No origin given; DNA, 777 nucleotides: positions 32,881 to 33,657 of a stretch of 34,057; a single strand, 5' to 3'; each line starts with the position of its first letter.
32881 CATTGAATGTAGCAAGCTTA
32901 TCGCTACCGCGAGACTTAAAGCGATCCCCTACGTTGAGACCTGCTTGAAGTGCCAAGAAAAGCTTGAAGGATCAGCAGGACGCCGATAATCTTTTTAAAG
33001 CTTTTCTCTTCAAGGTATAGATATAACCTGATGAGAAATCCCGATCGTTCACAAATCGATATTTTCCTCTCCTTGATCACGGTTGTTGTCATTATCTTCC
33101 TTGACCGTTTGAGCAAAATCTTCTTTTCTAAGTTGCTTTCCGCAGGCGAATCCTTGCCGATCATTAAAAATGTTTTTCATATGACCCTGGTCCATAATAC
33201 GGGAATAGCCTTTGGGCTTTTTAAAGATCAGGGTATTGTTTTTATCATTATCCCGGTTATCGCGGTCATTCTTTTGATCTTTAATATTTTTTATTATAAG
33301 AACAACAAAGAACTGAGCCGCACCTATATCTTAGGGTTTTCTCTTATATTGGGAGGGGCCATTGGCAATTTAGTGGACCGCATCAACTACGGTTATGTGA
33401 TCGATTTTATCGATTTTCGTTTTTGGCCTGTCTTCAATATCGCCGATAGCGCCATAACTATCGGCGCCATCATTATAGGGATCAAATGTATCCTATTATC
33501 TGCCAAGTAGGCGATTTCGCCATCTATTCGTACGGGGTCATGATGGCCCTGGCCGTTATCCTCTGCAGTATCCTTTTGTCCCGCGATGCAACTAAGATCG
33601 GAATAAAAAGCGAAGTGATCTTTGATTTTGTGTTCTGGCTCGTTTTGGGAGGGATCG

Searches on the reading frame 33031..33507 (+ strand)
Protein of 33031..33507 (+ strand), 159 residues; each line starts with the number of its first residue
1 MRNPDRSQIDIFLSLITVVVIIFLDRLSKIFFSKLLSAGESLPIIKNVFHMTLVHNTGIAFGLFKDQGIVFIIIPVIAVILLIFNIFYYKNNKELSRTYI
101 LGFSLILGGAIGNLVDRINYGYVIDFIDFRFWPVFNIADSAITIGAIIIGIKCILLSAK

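Call 38: find_encoding_contigs(protein=window:33031-33507:+, flank=10000, max_places=1)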
Protein window:33031-33507:+ (159 aa): 6 contigs read that carry it; 1 place shown.
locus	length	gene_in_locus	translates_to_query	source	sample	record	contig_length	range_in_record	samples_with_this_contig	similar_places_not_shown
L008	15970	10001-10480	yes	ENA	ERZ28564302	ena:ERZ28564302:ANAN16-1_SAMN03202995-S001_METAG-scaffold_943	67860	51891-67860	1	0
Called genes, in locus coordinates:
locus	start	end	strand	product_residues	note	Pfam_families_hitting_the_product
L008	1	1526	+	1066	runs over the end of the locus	PF00580:UvrD-helicase, PF13245:AAA_19 (faint), PF13538:UvrD_C_2 (faint), PF13361:UvrD_C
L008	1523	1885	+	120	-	-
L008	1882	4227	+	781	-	PF12705:PDDEXK_1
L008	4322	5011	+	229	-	PF01168:Ala_racemase_N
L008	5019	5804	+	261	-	PF02558:ApbA (weak), PF03446:NAD_binding_2 (weak), PF03807:F420_oxidored, PF14748:P5CR_dimer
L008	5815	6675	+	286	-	PF01048:PNP_UDP_1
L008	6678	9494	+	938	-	PF00133:tRNA-synt_1, PF09334:tRNA-synt_1g, PF13603:tRNA-synt_1_2 (faint), PF01406:tRNA-synt_1e (weak), PF01921:tRNA-synt_1f (weak), PF09334:tRNA-synt_1g (weak), PF08264:Anticodon_1, PF06827:zf-FPG_IleRS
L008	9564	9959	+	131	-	PF01258:zf-dskA_traR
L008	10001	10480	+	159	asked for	PF01252:Peptidase_A8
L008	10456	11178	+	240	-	PF01790:LGT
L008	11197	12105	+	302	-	PF01479:S4, PF00849:PseudoU_synth_2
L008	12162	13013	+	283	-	PF10473:CENP-F_leu_zip (weak)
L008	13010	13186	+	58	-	-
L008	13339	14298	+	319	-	PF00275:EPSP_synthase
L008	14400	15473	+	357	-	PF06723:MreB_Mbl, PF00022:Actin (weak), PF11104:PilM_2 (faint), PF00012:HSP70, PF14450:FtsA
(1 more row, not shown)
